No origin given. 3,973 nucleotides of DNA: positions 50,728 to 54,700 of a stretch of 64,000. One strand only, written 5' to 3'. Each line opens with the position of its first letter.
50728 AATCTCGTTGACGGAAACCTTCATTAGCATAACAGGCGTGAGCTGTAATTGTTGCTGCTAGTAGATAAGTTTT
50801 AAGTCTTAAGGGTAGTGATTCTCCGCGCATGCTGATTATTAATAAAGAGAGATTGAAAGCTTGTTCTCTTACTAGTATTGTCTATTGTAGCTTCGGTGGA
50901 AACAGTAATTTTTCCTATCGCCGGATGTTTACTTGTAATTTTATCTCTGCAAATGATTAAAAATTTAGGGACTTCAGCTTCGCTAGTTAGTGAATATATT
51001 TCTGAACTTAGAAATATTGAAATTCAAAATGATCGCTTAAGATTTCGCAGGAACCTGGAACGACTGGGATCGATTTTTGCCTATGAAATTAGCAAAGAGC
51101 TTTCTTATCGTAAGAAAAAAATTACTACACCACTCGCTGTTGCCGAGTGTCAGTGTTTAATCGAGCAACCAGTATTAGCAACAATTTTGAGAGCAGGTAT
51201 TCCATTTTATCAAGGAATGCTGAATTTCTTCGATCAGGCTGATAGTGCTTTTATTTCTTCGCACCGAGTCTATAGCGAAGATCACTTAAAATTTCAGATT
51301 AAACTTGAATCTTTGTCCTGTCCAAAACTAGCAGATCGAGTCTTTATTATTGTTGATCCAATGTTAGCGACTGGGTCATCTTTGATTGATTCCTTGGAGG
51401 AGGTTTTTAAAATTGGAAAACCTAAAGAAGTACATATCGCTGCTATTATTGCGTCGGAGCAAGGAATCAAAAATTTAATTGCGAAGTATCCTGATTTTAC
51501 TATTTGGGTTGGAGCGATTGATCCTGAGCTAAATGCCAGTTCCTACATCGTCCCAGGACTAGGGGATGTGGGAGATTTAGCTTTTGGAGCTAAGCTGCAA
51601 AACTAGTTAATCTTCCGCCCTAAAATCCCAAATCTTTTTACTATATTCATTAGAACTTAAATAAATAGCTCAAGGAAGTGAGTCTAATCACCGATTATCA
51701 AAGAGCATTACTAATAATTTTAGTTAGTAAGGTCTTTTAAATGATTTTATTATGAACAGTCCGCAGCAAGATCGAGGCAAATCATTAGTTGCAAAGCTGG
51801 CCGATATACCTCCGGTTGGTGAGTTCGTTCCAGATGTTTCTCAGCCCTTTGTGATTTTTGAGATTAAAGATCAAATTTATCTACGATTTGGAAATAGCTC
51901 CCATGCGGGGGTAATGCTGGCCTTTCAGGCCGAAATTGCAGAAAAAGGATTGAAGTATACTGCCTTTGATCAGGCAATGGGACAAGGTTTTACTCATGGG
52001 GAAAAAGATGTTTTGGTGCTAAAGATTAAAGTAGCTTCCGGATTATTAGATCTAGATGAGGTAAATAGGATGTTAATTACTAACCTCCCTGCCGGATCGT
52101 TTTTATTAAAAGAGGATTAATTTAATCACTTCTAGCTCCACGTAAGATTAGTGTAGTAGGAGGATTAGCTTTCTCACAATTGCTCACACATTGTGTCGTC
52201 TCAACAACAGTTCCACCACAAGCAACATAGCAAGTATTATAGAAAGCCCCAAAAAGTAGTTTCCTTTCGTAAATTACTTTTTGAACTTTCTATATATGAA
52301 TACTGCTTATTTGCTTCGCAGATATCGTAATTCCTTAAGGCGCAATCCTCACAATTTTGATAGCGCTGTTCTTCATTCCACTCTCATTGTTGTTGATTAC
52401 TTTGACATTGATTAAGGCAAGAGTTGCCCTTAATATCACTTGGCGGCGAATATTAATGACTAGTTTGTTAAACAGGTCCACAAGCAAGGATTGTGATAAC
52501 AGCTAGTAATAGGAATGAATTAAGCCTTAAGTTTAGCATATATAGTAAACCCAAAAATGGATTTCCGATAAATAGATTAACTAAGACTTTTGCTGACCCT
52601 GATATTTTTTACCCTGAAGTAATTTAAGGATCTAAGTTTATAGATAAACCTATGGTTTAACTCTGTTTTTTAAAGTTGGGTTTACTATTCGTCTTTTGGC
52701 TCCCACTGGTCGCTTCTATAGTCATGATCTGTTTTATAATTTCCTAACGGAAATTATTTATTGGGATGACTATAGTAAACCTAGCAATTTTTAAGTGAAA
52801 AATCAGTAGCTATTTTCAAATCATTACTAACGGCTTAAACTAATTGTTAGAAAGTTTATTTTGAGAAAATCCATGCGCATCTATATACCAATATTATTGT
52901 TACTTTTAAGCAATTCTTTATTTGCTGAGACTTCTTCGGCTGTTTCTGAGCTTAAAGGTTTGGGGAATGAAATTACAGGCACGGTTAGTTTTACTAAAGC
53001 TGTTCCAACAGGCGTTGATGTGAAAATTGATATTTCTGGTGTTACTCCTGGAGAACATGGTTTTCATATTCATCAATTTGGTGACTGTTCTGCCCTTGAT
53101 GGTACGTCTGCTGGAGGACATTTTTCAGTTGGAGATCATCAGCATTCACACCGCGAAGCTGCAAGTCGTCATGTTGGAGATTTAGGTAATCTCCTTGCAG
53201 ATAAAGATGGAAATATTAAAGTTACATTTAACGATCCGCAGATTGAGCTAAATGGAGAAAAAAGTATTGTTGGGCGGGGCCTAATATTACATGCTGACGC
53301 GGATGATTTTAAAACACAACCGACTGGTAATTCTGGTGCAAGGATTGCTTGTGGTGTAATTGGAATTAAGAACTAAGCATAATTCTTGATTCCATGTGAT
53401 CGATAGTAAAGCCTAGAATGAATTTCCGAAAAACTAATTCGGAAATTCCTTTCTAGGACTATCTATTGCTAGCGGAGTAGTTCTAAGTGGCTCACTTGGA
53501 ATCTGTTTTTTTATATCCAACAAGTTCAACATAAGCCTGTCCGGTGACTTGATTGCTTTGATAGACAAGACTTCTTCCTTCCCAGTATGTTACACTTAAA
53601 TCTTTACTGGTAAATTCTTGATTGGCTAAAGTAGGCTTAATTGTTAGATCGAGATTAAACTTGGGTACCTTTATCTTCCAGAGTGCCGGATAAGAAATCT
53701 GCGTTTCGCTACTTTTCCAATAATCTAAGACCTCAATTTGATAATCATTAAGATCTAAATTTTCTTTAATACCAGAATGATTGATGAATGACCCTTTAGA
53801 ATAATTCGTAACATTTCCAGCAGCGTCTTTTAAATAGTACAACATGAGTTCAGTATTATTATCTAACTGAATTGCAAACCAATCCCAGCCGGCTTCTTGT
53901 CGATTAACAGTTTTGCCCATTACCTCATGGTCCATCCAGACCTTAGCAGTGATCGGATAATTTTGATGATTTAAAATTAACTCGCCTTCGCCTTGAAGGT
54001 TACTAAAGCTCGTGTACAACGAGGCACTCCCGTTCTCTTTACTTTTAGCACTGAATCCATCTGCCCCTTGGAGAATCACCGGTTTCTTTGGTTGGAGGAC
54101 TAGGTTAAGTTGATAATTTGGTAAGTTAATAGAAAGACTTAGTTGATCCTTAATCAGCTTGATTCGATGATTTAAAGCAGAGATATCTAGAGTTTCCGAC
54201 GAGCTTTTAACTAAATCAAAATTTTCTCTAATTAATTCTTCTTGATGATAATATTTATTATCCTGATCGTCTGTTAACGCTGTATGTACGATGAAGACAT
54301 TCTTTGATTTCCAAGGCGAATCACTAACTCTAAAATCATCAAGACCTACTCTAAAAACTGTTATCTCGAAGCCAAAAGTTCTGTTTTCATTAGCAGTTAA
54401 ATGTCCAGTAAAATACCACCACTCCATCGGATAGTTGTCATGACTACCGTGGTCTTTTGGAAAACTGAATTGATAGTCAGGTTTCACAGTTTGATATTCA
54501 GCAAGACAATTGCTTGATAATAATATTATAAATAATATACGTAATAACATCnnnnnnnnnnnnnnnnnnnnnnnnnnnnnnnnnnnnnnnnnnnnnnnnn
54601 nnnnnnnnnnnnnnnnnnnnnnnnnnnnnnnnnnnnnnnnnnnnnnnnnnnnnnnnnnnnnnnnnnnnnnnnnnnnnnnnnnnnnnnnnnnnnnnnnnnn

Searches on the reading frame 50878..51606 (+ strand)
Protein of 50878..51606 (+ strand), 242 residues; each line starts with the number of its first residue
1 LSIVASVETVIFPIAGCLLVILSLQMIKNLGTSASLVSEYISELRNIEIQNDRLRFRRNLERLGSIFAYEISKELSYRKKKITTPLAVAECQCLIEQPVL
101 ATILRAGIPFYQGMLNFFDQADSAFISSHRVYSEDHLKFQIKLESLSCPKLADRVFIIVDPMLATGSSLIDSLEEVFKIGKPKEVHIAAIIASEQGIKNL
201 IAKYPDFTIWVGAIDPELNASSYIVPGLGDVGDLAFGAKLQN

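Call 40: search_protein_families(library=pfam, proteins=[window:50878-51606:+], max_evalue=0.01)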
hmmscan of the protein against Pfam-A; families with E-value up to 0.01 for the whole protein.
window:50878-51606:+ (242 aa): 3 families
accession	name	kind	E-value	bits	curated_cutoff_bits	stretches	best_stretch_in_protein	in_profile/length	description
PF14681.12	UPRTase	-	1.9e-39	135.8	27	1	34-237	4-205/206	Uracil phosphoribosyltransferase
PF00156.33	Pribosyltran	-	3e-12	46.6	26.3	1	96-200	29-133/158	Phosphoribosyl transferase domain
PF24390.1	PRTase-CE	-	2.4e-06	28.1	27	1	137-220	90-177/253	PRTase-CE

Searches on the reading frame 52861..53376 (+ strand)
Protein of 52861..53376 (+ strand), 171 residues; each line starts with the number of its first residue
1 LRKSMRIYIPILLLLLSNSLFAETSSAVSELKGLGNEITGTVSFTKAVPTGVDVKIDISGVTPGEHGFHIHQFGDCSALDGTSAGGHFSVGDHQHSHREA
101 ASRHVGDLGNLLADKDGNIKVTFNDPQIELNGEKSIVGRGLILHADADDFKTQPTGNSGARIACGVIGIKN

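Call 64: find_homologous_proteins(query=window:52861-53376:+, max_evalue=1e-40)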
Query window:52861-53376:+ (171 aa): 594 proteins with E <= 1e-40 among 8000 candidates; the best 120 are listed.
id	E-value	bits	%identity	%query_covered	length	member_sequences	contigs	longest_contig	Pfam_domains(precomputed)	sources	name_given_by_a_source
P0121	1.1e-104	366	100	98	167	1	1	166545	PF00080.26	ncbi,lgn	-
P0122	2.4e-84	299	81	98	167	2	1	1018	PF00080.26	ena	-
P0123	2.2e-81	290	77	98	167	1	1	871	PF00080.26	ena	-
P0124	9.2e-80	285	76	98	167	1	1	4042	PF00080.26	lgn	-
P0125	1.8e-47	179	62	79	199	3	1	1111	PF00080.26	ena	-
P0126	2.7e-47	179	53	95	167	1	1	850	PF00080.26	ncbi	-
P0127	4.1e-47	178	53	99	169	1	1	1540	PF00080.26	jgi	jgi:Cu-Zn family superoxide dismutase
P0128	4.5e-47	178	53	96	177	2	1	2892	PF00080.26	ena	-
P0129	6.8e-47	178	51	99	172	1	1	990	PF00080.26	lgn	-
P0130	7.0e-47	178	53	88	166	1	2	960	PF00080.26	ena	-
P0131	1.0e-46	177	63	79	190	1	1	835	PF00080.26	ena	-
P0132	1.3e-46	177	51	97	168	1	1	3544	PF00080.26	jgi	jgi:superoxide dismutase, Cu-Zn family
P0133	1.7e-46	176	51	98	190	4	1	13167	PF00080.26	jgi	jgi:Cu-Zn family superoxide dismutase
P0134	3.9e-46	175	46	99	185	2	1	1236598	PF00080.26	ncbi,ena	-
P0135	4.7e-46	175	53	96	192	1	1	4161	PF00080.26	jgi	jgi:superoxide dismutase, Cu-Zn family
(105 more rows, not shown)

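Call 65: find_encoding_contigs(protein=P0121, flank=10000, max_places=4)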
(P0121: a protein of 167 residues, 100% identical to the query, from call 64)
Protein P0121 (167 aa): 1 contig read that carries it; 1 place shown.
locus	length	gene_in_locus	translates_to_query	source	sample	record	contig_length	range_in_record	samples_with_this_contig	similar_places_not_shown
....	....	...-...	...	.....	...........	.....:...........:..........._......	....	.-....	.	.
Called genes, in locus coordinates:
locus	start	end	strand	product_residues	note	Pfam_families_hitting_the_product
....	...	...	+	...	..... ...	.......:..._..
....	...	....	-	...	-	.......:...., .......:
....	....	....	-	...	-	?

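Call 66: find_encoding_contigs(protein=P0124, flank=10000, max_places=3)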
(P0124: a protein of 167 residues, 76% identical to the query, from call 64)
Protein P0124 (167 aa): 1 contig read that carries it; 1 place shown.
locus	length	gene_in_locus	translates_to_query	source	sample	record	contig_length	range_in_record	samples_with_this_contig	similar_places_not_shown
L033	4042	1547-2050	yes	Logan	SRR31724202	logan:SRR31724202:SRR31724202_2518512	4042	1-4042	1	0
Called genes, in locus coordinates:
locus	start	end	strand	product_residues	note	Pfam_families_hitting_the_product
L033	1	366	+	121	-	?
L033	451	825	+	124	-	-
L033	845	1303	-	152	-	PF27284:Aq_678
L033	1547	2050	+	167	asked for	PF00080:Sod_Cu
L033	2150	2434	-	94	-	-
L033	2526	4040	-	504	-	?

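Call 67: list_cluster_members(proteins=[P0121])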
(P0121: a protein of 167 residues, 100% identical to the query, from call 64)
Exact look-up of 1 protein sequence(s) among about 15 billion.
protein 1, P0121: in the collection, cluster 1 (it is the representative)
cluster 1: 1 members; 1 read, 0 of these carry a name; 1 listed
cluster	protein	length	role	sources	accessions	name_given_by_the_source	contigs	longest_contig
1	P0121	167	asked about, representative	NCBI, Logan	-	-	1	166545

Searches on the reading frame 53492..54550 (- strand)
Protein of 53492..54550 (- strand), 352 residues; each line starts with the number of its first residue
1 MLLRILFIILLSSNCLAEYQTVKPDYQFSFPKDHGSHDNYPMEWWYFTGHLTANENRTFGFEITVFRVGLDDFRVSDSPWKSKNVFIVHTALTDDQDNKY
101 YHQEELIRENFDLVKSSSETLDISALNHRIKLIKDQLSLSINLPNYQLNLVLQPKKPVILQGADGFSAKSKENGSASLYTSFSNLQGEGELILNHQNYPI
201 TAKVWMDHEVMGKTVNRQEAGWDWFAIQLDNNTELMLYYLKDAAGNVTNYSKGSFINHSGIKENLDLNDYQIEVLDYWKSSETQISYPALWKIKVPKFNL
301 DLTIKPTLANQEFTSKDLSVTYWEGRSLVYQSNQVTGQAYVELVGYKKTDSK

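Call 19: find_encoding_contigs(protein=window:53492-54550:-, flank=10000, max_places=6)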
Protein window:53492-54550:- (352 aa): 1 contig read that carries it; 1 place shown.
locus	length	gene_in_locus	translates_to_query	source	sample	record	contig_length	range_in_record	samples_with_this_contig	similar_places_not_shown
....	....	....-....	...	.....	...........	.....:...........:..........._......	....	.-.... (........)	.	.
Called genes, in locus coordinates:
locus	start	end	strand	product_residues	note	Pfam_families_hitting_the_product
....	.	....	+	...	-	?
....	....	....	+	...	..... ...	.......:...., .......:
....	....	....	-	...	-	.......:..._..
